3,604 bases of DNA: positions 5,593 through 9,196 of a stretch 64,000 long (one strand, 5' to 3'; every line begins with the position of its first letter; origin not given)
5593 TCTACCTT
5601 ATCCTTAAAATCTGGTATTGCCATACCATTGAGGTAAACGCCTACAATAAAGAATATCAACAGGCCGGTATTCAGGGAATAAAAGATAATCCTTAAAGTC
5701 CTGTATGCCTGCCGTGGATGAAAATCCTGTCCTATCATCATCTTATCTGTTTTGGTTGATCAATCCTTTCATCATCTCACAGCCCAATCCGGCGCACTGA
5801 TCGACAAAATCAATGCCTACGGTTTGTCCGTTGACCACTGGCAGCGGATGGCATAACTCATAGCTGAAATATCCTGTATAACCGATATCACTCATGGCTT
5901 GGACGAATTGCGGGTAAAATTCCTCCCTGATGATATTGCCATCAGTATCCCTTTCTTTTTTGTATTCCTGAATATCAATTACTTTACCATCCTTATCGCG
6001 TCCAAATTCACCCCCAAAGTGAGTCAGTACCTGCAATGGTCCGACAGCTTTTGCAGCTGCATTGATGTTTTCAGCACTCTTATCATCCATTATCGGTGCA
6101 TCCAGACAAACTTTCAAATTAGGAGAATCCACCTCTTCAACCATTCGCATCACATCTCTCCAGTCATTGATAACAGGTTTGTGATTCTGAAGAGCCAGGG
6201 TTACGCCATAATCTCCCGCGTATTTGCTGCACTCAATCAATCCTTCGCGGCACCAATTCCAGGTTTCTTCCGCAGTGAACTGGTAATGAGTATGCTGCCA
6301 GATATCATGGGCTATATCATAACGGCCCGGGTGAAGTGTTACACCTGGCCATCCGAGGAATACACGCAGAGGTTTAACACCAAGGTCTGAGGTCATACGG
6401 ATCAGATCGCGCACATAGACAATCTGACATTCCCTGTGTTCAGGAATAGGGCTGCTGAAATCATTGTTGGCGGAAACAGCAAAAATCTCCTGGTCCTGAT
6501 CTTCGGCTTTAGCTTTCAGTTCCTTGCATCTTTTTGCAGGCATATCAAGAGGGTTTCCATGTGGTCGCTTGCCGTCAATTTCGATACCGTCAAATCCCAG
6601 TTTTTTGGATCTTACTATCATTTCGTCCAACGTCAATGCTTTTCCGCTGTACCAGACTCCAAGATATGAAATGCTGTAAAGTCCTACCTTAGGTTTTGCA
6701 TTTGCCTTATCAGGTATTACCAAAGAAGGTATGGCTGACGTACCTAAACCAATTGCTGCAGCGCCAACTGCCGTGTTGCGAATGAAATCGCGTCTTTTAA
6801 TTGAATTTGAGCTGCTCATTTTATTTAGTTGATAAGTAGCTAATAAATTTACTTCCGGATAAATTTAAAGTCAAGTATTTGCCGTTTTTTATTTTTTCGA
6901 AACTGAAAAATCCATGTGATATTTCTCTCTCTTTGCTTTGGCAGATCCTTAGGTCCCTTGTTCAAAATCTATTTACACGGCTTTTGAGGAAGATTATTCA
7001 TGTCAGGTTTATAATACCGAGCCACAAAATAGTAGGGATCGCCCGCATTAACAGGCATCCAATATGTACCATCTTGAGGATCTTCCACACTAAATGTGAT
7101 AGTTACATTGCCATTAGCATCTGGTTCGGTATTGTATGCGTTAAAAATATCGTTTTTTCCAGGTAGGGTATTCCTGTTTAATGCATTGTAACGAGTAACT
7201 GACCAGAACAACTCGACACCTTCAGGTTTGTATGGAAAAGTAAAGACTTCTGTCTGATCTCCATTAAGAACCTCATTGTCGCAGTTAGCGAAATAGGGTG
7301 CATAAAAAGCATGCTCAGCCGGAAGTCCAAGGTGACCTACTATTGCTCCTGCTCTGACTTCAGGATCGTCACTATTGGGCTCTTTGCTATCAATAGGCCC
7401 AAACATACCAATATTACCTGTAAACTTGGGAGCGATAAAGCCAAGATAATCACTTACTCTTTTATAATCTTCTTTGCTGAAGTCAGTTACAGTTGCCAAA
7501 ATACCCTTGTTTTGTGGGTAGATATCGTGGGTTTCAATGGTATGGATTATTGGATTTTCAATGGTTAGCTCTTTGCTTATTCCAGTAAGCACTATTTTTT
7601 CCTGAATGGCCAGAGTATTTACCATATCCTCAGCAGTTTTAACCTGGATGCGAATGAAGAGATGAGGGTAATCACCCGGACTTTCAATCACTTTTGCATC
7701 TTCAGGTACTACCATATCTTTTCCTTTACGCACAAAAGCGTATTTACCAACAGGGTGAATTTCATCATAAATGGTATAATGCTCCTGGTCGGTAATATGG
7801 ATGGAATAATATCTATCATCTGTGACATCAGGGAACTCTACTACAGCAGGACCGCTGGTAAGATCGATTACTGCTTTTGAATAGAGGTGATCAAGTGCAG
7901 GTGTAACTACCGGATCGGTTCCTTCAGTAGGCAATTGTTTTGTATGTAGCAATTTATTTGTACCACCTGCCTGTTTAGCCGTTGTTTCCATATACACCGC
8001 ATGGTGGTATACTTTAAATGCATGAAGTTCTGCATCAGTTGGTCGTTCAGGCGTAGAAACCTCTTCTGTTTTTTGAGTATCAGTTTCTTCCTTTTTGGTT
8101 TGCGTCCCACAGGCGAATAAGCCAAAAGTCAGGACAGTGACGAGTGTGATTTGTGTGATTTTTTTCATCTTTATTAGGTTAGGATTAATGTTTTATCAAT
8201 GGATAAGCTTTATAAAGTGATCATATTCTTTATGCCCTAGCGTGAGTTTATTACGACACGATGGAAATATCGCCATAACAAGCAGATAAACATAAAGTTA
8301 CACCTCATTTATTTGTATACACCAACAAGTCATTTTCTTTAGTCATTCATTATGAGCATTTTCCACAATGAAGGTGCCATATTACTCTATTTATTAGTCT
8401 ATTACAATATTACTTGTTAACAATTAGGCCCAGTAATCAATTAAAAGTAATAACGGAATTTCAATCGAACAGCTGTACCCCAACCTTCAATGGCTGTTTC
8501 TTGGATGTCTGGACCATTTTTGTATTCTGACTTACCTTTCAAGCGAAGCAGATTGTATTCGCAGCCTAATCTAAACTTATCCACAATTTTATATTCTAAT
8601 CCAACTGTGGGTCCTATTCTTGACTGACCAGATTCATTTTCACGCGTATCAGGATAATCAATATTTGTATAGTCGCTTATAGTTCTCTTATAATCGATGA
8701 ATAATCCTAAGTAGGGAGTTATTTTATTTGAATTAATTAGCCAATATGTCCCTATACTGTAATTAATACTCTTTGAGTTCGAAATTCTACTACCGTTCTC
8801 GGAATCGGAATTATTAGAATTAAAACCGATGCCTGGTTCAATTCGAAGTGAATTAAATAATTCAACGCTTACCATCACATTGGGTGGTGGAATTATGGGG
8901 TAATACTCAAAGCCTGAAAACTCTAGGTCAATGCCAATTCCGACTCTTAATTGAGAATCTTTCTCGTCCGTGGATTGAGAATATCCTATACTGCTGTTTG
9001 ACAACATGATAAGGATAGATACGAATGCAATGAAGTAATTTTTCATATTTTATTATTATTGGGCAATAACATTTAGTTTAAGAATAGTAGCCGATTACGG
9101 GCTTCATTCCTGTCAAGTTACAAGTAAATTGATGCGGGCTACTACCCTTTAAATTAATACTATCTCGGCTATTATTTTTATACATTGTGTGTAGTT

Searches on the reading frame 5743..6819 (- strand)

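Call 68: search_protein_families(library=pfam, proteins=[window:5743-6819:-], max_evalue=0.00001)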
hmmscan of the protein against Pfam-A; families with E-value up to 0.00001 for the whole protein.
window:5743-6819:- (358 aa): 1 family
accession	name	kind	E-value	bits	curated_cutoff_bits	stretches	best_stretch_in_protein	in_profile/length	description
PF01261.30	AP_endonuc_2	-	1e-27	97.9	31.1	1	71-324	4-231/249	Xylose isomerase-like TIM barrel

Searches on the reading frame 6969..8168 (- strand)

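Call 68: search_protein_families(library=pfam, proteins=[window:6969-8168:-], max_evalue=0.00001)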
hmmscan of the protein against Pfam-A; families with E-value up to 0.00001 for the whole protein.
window:6969-8168:- (399 aa): 2 families
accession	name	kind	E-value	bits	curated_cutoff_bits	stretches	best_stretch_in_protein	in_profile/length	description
PF06863.17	DUF1254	-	4.1e-20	72.8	22.2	1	71-195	2-132/133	Protein of unknown function (DUF1254)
PF06742.16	DUF1214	-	4.5e-13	50.1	25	1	287-389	2-111/112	Protein of unknown function (DUF1214)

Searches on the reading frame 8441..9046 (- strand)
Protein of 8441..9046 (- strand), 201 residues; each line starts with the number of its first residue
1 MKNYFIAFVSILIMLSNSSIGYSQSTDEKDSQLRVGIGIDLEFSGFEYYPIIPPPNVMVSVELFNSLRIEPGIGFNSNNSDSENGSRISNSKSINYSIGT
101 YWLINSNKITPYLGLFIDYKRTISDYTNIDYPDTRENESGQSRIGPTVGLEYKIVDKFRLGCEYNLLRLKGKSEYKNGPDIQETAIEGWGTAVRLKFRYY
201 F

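Call 68: search_protein_families(library=pfam, proteins=[window:8441-9046:-], max_evalue=0.00001)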
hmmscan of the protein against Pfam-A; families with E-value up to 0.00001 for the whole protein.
window:8441-9046:- (201 aa): 1 family
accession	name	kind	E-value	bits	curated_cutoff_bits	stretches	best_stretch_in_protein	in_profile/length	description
PF13505.12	OMP_b-brl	-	2.4e-07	31.5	28.7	1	30-177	17-158/175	Outer membrane protein beta-barrel domain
